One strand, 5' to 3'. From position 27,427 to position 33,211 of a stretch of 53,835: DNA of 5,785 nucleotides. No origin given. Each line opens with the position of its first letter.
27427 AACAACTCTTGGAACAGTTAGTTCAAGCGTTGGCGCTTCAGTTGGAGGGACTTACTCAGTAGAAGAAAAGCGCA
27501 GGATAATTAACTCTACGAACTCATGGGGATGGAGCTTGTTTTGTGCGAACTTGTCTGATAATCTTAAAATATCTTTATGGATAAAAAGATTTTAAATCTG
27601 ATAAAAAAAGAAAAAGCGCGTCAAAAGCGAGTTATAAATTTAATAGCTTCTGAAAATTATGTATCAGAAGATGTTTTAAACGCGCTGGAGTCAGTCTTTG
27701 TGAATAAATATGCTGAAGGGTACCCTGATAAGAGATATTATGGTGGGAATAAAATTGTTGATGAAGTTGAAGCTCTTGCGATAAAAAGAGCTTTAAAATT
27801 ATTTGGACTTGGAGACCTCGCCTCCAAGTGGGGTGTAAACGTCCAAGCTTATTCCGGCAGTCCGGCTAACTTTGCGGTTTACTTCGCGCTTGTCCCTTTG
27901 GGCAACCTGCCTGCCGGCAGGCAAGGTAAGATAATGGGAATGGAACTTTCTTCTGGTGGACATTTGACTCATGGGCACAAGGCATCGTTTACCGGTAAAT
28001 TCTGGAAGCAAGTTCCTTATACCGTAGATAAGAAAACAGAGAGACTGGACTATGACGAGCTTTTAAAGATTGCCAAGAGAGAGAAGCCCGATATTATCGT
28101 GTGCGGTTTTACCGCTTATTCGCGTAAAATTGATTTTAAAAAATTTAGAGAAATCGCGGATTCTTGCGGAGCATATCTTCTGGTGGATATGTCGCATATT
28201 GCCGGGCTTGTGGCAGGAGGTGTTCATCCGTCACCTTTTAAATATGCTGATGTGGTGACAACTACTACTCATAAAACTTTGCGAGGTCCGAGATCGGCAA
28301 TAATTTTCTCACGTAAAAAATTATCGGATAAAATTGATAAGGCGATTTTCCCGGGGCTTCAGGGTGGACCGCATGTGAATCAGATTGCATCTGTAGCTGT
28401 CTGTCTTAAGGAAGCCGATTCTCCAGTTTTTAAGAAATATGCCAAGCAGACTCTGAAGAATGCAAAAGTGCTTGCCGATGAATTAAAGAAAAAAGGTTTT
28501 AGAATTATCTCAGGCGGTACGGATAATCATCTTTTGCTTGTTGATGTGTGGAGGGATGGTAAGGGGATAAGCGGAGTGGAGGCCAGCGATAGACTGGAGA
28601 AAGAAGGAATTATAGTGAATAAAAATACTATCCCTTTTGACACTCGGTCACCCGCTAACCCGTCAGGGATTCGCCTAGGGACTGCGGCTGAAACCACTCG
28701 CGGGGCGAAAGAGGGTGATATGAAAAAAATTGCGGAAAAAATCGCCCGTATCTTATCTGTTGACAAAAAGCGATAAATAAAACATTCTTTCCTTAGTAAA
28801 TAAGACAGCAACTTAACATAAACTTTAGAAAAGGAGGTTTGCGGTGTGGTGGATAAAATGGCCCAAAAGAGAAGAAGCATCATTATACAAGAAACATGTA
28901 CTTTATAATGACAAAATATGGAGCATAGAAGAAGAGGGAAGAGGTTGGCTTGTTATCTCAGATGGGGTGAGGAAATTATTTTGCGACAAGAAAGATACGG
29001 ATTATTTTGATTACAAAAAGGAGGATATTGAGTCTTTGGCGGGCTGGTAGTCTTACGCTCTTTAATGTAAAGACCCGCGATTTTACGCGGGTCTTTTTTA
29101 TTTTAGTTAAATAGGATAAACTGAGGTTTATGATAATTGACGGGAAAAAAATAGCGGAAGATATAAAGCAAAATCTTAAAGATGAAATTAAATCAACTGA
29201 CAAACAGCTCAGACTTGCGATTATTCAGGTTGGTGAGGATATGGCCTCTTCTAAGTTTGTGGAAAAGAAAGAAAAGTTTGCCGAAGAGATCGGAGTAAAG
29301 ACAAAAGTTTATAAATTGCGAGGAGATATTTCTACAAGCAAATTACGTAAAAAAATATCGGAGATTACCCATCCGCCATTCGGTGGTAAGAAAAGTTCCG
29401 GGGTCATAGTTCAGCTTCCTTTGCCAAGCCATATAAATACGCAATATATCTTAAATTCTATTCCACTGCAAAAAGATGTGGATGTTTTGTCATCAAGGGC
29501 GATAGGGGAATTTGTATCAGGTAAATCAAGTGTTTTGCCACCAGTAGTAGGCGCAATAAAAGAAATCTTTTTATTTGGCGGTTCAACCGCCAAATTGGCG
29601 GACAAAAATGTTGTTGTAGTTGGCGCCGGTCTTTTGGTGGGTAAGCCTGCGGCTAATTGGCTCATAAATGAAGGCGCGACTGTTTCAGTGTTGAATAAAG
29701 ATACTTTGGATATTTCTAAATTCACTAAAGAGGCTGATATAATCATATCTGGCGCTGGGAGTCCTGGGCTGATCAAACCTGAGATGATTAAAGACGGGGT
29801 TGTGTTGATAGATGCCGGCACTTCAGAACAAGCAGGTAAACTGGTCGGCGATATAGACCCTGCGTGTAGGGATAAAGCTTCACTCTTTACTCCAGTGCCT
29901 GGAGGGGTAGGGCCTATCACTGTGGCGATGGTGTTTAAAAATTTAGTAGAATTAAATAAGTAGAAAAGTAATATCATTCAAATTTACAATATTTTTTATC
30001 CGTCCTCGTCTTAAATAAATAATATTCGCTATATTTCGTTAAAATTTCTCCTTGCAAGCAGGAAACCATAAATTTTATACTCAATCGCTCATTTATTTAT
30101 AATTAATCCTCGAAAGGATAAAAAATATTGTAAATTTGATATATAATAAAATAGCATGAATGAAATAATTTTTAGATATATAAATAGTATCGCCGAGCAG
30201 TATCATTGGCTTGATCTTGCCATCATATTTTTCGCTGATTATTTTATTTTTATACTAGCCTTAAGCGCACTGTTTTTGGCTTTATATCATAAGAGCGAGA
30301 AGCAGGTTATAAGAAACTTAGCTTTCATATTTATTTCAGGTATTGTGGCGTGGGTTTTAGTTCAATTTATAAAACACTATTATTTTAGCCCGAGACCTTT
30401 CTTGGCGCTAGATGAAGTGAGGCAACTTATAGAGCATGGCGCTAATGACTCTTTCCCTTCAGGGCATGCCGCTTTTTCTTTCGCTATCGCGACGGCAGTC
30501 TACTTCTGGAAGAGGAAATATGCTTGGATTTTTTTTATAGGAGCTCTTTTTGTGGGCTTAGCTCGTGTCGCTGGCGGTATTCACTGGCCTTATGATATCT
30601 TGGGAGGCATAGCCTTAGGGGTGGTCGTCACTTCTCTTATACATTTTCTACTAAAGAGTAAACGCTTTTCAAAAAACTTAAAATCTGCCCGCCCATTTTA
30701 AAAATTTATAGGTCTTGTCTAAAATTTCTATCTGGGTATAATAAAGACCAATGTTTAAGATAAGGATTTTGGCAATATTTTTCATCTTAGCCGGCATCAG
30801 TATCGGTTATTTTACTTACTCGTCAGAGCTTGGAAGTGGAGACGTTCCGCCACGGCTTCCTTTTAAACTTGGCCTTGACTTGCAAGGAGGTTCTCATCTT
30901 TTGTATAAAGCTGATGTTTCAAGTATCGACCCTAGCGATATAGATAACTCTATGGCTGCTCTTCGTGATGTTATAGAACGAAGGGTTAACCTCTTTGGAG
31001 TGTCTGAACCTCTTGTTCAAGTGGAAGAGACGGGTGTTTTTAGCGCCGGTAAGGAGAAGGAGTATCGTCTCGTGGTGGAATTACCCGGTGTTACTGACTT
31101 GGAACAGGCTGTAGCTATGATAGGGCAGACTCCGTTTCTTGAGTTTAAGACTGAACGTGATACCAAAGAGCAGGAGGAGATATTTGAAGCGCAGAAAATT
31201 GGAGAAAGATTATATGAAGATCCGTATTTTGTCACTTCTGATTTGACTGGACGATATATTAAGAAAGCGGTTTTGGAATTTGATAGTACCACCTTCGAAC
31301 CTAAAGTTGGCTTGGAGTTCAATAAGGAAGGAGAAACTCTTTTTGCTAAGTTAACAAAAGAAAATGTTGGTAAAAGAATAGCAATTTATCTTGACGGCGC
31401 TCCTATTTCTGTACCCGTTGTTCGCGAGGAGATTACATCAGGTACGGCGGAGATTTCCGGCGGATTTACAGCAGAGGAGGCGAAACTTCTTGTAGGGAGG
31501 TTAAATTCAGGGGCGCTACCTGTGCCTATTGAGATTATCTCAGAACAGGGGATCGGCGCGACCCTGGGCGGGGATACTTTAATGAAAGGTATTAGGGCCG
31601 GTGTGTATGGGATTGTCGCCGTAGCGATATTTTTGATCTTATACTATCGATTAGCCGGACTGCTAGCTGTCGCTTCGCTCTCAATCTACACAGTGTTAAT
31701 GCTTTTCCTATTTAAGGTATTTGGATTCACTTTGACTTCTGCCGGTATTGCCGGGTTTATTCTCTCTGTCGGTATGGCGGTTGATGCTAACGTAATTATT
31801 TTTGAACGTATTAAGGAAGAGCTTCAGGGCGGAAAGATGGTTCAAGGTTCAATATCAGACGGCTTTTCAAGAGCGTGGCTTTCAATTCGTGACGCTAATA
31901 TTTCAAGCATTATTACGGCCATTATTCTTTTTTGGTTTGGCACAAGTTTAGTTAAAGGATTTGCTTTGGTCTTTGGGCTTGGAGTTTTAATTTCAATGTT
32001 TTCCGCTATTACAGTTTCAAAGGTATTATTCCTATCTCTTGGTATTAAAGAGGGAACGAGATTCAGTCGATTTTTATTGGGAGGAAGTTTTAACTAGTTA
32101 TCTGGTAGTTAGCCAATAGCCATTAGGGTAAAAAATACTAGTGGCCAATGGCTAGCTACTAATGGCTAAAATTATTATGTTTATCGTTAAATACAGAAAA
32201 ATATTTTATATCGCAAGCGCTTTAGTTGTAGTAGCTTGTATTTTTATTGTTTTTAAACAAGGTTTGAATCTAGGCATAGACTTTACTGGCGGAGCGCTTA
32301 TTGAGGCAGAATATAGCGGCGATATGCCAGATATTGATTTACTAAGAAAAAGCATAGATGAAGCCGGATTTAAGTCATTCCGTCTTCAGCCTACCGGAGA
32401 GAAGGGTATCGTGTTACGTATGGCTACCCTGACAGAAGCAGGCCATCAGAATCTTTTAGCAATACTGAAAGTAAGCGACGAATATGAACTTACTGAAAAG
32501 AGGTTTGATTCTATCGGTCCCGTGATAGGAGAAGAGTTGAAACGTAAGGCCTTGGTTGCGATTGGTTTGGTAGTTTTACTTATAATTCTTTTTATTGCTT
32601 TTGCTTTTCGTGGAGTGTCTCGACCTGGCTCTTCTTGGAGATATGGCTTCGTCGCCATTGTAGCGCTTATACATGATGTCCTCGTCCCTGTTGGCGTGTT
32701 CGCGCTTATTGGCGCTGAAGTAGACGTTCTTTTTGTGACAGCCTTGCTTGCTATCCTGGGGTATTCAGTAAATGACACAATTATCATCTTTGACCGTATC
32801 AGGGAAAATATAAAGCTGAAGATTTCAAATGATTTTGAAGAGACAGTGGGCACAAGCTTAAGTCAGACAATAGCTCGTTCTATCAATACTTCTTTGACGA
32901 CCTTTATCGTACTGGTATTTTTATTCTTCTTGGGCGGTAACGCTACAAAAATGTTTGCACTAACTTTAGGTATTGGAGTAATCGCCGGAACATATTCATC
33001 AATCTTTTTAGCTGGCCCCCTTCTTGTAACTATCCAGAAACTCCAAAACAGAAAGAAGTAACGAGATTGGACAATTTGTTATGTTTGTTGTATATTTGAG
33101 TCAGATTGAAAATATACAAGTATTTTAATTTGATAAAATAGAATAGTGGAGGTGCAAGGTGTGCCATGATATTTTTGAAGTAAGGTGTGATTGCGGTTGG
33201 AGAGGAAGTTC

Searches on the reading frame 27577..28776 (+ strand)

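Call 9: search_protein_families(library=pfam, proteins=[window:27577-28776:+], max_evalue=0.001)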
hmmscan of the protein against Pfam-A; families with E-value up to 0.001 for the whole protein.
window:27577-28776:+ (399 aa): 2 families
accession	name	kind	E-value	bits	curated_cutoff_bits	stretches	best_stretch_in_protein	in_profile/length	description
PF00464.25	SHMT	-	2.9e-156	520.5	27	1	2-388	5-398/399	Serine hydroxymethyltransferase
PF00155.27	Aminotran_1_2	-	0.00012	21.8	19.7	1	180-369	158-346/361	Aminotransferase class I and II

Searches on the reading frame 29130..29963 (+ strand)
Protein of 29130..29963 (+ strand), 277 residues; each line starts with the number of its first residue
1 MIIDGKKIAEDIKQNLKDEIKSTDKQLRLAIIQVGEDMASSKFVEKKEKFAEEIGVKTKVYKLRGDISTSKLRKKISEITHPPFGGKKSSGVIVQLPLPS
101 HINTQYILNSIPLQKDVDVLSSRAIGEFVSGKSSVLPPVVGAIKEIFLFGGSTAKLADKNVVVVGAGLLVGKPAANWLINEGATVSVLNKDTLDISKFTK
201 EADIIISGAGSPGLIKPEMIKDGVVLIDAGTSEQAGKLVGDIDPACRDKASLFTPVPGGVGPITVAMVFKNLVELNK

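Call 8: search_protein_families(library=pfam, proteins=[window:29130-29963:+], max_evalue=0.001)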
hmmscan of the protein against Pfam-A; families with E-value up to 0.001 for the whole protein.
window:29130-29963:+ (277 aa): 2 families
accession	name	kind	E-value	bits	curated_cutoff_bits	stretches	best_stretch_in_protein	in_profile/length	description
PF02882.25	THF_DHG_CYH_C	-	4.3e-44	150.1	27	1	124-275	4-155/160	Tetrahydrofolate dehydrogenase/cyclohydrolase, NAD(P)-binding domain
PF00763.28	THF_DHG_CYH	-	5.5e-28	98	32.8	1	3-118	1-115/115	Tetrahydrofolate dehydrogenase/cyclohydrolase, catalytic domain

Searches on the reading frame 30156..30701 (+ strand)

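Call 8: search_protein_families(library=pfam, proteins=[window:30156-30701:+], max_evalue=0.001)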
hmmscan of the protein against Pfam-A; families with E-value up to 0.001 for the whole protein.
window:30156-30701:+ (181 aa): 2 families
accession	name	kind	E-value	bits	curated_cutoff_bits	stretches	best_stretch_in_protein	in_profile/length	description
PF01569.27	PAP2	-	5e-23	81.7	27.2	1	58-165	5-124/130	PAP2 superfamily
PF14378.12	PAP2_3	-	4.3e-06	27.1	27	1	94-158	121-187/190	PAP2 superfamily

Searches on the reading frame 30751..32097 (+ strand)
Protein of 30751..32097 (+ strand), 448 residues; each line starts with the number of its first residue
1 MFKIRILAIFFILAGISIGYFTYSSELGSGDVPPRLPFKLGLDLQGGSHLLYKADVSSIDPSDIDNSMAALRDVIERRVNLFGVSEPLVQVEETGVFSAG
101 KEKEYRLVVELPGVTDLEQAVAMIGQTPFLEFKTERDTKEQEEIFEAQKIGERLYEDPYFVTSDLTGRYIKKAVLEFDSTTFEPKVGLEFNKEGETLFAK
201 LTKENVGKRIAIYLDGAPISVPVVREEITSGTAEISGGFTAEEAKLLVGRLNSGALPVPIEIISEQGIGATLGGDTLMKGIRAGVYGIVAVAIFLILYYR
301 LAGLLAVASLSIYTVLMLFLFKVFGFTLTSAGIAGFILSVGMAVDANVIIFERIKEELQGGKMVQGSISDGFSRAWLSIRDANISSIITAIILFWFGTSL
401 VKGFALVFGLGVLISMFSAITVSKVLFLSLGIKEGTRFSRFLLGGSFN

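Call 8: search_protein_families(library=pfam, proteins=[window:30751-32097:+], max_evalue=0.001)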
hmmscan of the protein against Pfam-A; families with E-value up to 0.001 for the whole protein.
window:30751-32097:+ (448 aa): 5 families
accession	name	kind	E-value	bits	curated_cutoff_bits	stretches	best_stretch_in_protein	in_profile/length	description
PF22599.2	SecDF_P1_head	-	2.2e-27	95.6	27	1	157-258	11-114/114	SecDF, P1 head subdomain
PF21760.3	SecD_1st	-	1.1e-14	54.1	27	1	70-135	3-58/60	Protein translocase subunit SecDF, P1 domain, N-terminal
PF02355.23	SecD_SecF_C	-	7.5e-13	48.7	20.5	1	260-430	13-186/189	Protein export membrane protein SecD/SecF, C-terminal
PF07549.19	Sec_GG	-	7.8e-05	22.5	20.3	1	37-55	7-25/28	SecD/SecF GG Motif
PF03176.21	MMPL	-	0.00013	21.5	20.5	1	290-423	155-295/333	MMPL family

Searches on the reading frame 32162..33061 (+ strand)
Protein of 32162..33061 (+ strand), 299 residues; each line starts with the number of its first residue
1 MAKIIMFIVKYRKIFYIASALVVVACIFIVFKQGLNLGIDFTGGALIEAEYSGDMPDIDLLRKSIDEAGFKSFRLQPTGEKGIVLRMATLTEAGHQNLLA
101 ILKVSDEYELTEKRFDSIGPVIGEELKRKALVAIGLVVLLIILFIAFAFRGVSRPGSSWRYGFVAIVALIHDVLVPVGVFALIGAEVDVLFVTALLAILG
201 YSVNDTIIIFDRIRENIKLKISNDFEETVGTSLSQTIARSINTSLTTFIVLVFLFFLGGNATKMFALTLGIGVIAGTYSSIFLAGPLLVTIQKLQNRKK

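Call 8: search_protein_families(library=pfam, proteins=[window:32162-33061:+], max_evalue=0.001)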
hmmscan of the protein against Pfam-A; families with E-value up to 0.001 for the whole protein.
window:32162-33061:+ (299 aa): 3 families
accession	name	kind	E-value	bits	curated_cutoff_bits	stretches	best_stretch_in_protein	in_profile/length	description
PF02355.23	SecD_SecF_C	-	9.1e-56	188.7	20.5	1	106-293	10-188/189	Protein export membrane protein SecD/SecF, C-terminal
PF07549.19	Sec_GG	-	2.3e-08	33.7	20.3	1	29-52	2-25/28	SecD/SecF GG Motif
PF12349.14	Sterol-sensing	-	0.00041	20.7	22.3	1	158-276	5-121/153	Sterol-sensing domain of SREBP cleavage-activation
